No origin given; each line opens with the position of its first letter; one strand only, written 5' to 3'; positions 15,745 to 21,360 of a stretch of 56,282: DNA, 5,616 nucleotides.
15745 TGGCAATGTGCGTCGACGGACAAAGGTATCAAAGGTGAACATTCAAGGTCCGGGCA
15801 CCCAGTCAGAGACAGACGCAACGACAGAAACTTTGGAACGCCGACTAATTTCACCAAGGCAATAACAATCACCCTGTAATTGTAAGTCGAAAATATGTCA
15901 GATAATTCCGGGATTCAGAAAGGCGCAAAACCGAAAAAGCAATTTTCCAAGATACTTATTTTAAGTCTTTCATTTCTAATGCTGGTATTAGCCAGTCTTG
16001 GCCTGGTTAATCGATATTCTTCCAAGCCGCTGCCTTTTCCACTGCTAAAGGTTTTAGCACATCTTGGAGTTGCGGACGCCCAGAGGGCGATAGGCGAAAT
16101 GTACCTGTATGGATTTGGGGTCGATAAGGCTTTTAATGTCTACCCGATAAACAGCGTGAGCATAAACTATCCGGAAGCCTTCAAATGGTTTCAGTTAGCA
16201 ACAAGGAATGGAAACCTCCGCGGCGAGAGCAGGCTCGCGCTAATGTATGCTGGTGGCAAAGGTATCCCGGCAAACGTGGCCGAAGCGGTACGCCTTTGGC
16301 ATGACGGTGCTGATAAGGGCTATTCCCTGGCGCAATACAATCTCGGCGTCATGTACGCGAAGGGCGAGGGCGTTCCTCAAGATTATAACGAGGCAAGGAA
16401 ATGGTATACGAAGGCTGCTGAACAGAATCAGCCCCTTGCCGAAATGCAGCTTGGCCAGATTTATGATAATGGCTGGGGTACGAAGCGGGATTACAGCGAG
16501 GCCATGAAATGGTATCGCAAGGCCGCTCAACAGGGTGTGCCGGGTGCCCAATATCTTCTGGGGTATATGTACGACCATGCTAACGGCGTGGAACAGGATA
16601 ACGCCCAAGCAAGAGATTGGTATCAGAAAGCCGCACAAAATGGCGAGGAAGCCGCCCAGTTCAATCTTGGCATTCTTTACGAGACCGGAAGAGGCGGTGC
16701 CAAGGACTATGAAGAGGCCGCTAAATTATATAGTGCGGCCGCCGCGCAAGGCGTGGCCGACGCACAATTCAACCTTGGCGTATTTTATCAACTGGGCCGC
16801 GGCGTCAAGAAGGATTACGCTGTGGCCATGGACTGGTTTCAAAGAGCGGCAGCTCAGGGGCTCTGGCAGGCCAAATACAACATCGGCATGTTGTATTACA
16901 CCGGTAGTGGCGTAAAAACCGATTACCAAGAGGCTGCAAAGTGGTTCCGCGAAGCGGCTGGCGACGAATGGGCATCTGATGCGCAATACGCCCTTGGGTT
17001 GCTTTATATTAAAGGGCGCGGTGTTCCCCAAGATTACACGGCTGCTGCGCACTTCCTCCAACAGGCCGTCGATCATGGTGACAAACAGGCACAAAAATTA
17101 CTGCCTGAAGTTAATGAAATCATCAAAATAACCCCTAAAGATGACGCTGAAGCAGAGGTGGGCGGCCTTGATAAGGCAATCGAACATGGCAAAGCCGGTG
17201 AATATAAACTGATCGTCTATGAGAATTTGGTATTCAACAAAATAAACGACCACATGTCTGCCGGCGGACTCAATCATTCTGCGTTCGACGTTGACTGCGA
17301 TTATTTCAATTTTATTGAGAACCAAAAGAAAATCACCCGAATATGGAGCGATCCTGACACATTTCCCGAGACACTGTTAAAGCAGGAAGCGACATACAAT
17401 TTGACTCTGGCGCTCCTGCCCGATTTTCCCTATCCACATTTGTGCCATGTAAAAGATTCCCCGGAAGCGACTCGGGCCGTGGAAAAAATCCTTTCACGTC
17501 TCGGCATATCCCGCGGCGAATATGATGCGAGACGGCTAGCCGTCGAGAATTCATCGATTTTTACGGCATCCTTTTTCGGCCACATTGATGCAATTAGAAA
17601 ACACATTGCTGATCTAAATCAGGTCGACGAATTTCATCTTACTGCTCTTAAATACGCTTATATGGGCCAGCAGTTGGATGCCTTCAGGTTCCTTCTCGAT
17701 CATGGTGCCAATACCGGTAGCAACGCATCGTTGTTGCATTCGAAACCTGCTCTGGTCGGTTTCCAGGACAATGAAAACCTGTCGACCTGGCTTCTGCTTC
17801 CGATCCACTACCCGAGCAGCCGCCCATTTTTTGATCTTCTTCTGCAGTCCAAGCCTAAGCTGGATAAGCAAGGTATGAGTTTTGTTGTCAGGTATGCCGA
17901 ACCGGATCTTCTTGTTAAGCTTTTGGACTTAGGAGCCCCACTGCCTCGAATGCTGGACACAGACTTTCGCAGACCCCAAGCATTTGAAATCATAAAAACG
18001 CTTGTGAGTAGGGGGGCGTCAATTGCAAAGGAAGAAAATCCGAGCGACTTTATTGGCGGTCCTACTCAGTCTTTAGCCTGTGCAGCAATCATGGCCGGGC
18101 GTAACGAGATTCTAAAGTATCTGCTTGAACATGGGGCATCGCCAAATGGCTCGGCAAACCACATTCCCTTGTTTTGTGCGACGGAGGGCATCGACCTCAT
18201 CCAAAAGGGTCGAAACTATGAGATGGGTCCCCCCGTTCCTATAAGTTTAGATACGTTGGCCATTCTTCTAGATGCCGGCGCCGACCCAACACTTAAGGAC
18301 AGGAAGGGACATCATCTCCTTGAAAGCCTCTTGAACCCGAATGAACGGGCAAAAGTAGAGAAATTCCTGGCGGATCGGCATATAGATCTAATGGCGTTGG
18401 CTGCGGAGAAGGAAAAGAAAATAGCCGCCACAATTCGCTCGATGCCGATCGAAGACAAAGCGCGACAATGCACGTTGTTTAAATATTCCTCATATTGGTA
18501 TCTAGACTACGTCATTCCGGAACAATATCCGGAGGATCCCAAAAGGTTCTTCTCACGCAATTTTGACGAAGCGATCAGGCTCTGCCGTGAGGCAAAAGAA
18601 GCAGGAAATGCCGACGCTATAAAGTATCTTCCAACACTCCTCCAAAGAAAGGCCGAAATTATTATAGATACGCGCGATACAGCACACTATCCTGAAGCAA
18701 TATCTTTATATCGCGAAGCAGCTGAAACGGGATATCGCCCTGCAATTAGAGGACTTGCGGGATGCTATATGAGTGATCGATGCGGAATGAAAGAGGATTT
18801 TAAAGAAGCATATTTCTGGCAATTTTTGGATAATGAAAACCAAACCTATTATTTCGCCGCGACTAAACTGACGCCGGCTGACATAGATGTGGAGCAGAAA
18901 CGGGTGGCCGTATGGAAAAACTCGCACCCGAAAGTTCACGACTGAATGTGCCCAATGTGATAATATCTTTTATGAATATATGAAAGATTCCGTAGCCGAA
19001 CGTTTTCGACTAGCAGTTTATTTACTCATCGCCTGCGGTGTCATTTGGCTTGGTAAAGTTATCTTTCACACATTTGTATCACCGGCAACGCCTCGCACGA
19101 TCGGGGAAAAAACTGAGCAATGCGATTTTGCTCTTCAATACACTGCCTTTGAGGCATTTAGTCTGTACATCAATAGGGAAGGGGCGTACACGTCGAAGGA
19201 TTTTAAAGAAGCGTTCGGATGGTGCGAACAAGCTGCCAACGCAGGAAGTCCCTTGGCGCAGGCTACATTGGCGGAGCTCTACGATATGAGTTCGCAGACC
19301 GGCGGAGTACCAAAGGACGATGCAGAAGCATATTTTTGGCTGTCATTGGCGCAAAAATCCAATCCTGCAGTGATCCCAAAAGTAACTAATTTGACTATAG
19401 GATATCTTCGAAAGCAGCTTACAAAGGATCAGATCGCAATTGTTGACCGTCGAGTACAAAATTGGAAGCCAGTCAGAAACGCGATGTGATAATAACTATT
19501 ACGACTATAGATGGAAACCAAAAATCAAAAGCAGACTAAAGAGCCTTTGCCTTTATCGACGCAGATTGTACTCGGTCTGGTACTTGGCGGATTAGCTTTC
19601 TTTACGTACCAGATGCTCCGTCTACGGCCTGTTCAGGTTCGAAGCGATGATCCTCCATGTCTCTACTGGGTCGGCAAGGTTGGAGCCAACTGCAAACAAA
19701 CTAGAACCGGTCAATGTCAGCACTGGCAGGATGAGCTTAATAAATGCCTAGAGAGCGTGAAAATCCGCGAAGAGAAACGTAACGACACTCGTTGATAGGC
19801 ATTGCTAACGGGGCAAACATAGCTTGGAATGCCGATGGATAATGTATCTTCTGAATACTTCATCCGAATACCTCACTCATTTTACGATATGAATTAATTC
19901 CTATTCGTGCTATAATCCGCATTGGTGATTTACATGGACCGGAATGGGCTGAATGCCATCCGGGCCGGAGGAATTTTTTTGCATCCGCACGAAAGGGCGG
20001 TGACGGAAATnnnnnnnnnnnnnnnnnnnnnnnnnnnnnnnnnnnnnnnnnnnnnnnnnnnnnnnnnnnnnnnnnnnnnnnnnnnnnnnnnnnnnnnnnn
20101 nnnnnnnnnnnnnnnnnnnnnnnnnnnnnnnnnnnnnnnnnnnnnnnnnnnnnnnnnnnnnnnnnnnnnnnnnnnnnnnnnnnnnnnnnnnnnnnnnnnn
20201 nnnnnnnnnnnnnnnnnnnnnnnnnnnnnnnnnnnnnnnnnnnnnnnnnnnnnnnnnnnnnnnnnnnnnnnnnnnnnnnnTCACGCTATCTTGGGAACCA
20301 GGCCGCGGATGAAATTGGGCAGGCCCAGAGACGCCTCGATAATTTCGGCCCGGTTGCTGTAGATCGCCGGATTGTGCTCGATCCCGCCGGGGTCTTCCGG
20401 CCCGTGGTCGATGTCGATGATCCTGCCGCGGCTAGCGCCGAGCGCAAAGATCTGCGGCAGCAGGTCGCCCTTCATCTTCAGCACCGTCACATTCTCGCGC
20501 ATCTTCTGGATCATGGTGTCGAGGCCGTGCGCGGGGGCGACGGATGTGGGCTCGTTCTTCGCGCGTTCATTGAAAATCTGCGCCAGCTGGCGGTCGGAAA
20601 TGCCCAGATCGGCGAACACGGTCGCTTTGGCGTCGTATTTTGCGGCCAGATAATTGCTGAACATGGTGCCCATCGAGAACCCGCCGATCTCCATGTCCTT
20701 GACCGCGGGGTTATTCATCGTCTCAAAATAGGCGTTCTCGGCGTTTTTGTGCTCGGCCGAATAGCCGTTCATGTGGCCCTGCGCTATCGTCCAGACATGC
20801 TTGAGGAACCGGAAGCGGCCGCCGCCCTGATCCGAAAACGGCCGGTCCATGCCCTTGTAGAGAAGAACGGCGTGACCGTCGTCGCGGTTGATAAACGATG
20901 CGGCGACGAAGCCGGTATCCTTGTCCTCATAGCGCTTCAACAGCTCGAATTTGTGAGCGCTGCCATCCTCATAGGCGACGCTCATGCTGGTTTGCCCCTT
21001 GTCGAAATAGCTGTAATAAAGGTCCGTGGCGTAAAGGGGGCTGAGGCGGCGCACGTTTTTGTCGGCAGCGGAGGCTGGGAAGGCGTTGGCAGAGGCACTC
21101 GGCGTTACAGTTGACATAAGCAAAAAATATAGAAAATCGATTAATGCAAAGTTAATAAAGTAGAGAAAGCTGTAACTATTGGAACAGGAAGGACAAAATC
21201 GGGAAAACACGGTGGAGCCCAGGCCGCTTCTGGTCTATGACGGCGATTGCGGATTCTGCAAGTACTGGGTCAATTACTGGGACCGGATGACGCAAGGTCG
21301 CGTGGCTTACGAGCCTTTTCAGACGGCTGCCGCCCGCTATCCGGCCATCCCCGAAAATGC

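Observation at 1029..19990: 19-kb low-GC island of envelope-targeted Sel1/ankyrin repeat proteins with no visible mobility genes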

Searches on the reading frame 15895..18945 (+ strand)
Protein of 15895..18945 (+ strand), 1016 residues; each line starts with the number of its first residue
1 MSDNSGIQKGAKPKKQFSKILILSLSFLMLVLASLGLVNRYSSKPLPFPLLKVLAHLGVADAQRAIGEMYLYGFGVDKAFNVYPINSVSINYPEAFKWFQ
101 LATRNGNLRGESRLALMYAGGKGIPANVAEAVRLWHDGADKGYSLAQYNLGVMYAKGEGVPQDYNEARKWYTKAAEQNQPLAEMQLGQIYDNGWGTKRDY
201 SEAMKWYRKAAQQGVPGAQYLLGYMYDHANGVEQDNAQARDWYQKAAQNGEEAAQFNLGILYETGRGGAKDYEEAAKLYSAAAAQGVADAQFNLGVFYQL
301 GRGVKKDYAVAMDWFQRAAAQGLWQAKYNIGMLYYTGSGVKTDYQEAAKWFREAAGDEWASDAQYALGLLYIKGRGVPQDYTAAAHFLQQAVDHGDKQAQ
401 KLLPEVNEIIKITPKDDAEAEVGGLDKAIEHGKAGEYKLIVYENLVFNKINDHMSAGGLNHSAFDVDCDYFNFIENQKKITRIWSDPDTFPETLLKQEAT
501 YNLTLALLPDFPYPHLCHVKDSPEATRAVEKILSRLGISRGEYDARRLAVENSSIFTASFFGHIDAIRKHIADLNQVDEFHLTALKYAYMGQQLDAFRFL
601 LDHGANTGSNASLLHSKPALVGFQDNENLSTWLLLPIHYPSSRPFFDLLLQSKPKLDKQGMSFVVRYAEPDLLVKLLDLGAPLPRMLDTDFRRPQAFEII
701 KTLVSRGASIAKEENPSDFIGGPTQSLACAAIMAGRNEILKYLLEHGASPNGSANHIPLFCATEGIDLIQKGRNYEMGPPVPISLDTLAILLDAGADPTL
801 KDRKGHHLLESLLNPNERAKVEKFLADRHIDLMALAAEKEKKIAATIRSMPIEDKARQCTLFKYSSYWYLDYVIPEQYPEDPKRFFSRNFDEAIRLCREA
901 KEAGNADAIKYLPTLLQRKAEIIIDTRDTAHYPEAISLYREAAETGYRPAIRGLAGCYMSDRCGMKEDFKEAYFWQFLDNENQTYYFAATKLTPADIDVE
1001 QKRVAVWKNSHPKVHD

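Call 5: search_protein_families(library=pfam, proteins=[window:15895-18945:+], max_evalue=0.01)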
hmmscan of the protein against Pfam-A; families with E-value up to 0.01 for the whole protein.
window:15895-18945:+ (1016 aa): 8 families
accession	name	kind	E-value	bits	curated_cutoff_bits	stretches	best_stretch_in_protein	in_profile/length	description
PF08238.18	Sel1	-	8.6e-77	251.3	30.7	8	145-178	2-35/36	Sel1 repeat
PF12796.13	Ank_2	-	6.7e-11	43.1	27.3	2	557-608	3-56/90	Ankyrin repeats (3 copies)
PF13637.12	Ank_4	-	7.7e-08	32.9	22.7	0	729-759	2-34/50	Ankyrin repeats (many copies)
PF00023.36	Ank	-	8.6e-08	32.5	21.1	0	729-751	8-29/33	Ankyrin repeat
PF13606.12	Ank_3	-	9.7e-05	22.9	22.3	0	731-751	9-29/30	Ankyrin repeat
PF13857.12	Ank_5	-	0.00088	20.1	27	0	730-756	22-48/56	Ankyrin repeats (many copies)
PF23310.1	TPR_27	-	0.0026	17.8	27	0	306-353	43-90/110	Plant tetratrico peptide repeats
PF20308.4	TPR-S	-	0.0031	18.5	27.6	0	128-213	2-88/102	Tetratricopeptide Repeats-Sensor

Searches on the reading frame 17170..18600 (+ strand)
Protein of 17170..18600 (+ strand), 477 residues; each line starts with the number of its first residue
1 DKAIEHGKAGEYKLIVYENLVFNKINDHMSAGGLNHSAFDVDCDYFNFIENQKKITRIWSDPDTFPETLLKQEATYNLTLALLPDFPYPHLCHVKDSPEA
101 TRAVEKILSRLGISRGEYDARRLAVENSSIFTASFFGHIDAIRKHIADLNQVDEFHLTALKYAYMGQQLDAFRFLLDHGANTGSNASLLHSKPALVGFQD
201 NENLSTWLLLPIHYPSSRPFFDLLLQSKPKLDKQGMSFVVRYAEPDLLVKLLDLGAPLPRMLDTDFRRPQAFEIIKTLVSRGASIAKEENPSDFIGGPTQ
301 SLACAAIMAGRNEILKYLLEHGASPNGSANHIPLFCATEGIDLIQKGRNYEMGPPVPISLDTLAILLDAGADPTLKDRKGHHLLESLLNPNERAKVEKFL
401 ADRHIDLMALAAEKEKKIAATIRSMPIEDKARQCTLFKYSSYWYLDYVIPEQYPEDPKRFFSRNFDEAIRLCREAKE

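Call 66: search_protein_families(library=pfam, proteins=[window:17170-18600:+], max_evalue=1)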
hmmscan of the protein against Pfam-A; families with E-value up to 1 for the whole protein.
window:17170-18600:+ (477 aa): 5 families
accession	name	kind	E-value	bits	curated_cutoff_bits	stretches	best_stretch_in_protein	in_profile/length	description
PF12796.13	Ank_2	-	3.1e-11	44.1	27.3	2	132-186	3-55/90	Ankyrin repeats (3 copies)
PF00023.36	Ank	-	3.8e-09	36.8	21.1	1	304-326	8-29/33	Ankyrin repeat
PF13637.12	Ank_4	-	5e-09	36.7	22.7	2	304-334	2-34/50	Ankyrin repeats (many copies)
PF13606.12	Ank_3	-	3.9e-06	27.2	22.3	1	306-326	9-29/30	Ankyrin repeat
PF13857.12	Ank_5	-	6.8e-05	23.6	27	0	305-331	22-48/56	Ankyrin repeats (many copies)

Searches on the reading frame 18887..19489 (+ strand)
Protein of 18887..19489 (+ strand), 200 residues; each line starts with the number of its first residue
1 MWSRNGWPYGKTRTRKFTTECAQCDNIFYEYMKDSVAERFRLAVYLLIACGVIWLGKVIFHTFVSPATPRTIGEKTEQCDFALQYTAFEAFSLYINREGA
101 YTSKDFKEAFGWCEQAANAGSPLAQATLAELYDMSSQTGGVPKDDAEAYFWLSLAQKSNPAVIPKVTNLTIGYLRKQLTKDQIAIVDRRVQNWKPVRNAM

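Call 5: search_protein_families(library=pfam, proteins=[window:18887-19489:+], max_evalue=0.01)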
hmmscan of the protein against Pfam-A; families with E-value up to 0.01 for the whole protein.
window:18887-19489:+ (200 aa): 1 family
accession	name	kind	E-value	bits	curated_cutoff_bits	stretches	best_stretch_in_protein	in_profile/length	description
PF08238.18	Sel1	-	9.1e-09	36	30.7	1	94-121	9-36/36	Sel1 repeat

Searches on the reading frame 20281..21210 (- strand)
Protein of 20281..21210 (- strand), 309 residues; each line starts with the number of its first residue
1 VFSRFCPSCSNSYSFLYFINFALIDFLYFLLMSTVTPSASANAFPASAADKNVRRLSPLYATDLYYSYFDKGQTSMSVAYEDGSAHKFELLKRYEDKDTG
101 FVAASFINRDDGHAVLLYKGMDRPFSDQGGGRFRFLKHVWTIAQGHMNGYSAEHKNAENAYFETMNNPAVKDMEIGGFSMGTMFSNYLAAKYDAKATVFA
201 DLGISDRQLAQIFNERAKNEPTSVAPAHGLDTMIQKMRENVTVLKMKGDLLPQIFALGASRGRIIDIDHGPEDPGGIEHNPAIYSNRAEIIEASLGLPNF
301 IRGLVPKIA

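Call 5: search_protein_families(library=pfam, proteins=[window:20281-21210:-], max_evalue=0.01)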
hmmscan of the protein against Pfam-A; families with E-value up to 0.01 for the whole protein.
window:20281-21210:- (309 aa): 0 families

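Call 22: find_homologous_proteins(query=window:20281-21210:-)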
Query window:20281-21210:- (309 aa): 7 proteins with E <= 0.001 among 1078 candidates.
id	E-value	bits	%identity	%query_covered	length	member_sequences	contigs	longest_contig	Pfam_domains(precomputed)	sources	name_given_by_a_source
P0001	4.3e-183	626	100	90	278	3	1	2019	-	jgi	-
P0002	1.2e-154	532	84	89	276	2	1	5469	-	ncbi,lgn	-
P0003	1.0e-150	519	83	90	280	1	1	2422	-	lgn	-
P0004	6.2e-148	510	79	90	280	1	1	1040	-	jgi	jgi:hypothetical protein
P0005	2.2e-142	492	79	90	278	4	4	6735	-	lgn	-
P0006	5.0e-106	373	67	80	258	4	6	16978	-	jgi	jgi:hypothetical protein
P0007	1.3e-103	365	66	80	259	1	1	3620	-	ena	-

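Call 23: find_encoding_contigs(protein=P0002, flank=10000)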
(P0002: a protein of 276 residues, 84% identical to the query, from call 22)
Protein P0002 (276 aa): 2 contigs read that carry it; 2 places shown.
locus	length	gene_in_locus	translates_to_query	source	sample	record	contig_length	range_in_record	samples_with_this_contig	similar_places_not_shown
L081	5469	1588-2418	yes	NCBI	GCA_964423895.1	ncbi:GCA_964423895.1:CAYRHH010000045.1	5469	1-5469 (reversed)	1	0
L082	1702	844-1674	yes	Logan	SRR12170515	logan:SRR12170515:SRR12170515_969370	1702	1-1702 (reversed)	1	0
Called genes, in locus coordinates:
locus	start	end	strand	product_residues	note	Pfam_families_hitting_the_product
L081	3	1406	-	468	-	?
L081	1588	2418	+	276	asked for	-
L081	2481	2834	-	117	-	-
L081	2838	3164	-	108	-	-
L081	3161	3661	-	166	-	PF06983:3-dmu-9_3-mt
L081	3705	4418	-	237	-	-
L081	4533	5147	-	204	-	PF04366:Ysc84 (faint)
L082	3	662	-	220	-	?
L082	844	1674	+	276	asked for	-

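Call 24: find_encoding_contigs(protein=P0005, flank=10000)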
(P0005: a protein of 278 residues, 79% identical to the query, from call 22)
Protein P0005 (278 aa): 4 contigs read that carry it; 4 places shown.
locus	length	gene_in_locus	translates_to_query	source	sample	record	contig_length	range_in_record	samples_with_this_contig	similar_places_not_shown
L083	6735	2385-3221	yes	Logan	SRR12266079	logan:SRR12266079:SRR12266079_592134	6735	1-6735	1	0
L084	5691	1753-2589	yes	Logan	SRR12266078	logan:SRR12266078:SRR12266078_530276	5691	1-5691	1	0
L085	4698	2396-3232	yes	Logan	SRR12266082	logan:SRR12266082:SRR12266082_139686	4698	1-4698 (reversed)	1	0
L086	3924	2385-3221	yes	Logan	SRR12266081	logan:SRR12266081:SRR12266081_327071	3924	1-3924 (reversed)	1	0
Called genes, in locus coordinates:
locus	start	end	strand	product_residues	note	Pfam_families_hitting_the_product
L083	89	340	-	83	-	-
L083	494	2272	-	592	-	PF04134:DCC1-like, PF06762:LMF1, PF25179:LMF1_C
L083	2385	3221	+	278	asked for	-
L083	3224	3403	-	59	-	-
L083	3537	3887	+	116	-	-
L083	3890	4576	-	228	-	-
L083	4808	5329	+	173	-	PF00072:Response_reg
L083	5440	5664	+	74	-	-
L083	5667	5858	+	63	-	-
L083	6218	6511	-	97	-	PF00533:BRCT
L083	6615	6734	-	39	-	?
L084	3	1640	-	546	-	?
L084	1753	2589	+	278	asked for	-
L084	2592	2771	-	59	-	-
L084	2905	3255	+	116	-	-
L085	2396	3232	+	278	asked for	-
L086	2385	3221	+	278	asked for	-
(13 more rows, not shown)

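Call 25: find_encoding_contigs(protein=P0006, flank=10000)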
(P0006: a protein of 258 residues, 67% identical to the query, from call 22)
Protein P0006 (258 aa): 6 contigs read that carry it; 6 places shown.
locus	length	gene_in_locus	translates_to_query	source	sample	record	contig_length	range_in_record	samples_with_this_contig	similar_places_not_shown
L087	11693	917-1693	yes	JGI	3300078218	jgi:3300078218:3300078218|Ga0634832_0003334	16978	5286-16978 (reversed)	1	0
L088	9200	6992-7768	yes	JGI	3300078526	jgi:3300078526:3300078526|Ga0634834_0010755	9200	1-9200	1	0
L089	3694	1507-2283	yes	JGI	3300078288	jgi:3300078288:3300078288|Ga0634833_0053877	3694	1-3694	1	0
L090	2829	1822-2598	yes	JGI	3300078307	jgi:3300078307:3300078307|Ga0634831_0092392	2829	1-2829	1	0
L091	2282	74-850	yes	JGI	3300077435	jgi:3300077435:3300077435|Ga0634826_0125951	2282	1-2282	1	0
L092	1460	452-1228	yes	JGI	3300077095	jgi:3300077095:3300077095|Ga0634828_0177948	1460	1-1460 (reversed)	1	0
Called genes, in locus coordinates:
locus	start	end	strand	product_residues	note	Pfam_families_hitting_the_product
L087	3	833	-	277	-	?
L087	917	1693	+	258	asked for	-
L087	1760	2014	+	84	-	-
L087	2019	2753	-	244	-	-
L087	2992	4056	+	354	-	PF00561:Abhydrolase_1, PF12146:Hydrolase_4 (faint)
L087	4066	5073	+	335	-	PF00561:Abhydrolase_1, PF12697:Abhydrolase_6 (weak), PF12146:Hydrolase_4 (weak)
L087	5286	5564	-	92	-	PF00216:Bac_DNA_binding, PF18291:HU-HIG, PF18289:HU-CCDC81_euk_2 (weak)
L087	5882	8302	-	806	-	PF02190:LON_substr_bdg, PF08298:AAA_PrkA (weak), PF00004:AAA, PF07728:AAA_5, PF22667:Lon_lid, PF05362:Lon_C, PF13541:ChlI (weak)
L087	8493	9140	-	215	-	PF00574:CLP_protease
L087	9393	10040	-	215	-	-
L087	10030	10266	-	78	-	PF13560:HTH_31, PF12844:HTH_19, PF01381:HTH_3, PF13443:HTH_26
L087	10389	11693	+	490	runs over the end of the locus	PF07669:Eco57I, PF02384:N6_Mtase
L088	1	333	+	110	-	?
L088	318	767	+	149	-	PF04138:GtrA_DPMS_TM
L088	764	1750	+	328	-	PF01073:3Beta_HSD, PF01370:Epimerase, PF02719:Polysacc_synt_2, PF04321:RmlD_sub_bind, PF05368:NmrA, PF07993:NAD_binding_4, PF13460:NAD_binding_10, PF16363:GDP_Man_Dehyd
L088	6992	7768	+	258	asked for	-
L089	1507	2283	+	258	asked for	-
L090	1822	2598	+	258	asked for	-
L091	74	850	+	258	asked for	-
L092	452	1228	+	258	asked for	-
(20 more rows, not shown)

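Call 31: search_protein_families(library=ncbifam, proteins=[window:20281-21210:-], max_evalue=0.1)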
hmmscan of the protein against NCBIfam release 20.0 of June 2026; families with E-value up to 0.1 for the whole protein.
window:20281-21210:- (309 aa): 1 family
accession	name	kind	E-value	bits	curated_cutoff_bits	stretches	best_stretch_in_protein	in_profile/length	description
TIGR01225.1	hutH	equivalog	0.033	12.6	539.15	1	165-237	308-383/506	histidine ammonia-lyase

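Call 32: search_protein_families(library=phrogs, proteins=[window:20281-21210:-], max_evalue=0.01)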
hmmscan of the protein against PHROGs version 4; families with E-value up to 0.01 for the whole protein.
window:20281-21210:- (309 aa): 0 families

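Call 56: search_solved_structures(query=window:20281-21117:-, max_evalue=1)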
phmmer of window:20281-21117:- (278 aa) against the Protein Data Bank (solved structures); distinct sequences matched with E-value up to 1: 2.
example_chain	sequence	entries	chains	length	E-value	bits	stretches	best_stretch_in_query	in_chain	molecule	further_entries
6xb6_A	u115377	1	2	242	0.55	12.9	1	111-152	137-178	Poxin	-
8ub3_A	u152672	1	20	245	0.91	12.2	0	220-263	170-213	DpHF7 filament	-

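Call 66: search_protein_families(library=pfam, proteins=[window:20281-21117:-], max_evalue=1)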
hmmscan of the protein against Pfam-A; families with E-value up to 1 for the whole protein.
window:20281-21117:- (278 aa): 1 family
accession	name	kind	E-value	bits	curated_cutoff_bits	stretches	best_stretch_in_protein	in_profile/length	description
PF02230.22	Abhydrolase_2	-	0.15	12.3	23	1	142-198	107-164/217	Phospholipase/Carboxylesterase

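Call 103: find_encoding_contigs(protein=P0003, flank=10000)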
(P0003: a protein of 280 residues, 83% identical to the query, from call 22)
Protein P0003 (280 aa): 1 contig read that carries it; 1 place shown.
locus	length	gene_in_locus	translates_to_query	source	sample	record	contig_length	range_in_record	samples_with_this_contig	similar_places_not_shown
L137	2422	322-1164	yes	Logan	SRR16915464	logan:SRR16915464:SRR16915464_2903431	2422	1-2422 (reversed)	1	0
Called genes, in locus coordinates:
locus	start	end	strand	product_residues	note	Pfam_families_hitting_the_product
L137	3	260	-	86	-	?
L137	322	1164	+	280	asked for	-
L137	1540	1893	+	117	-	-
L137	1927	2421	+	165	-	?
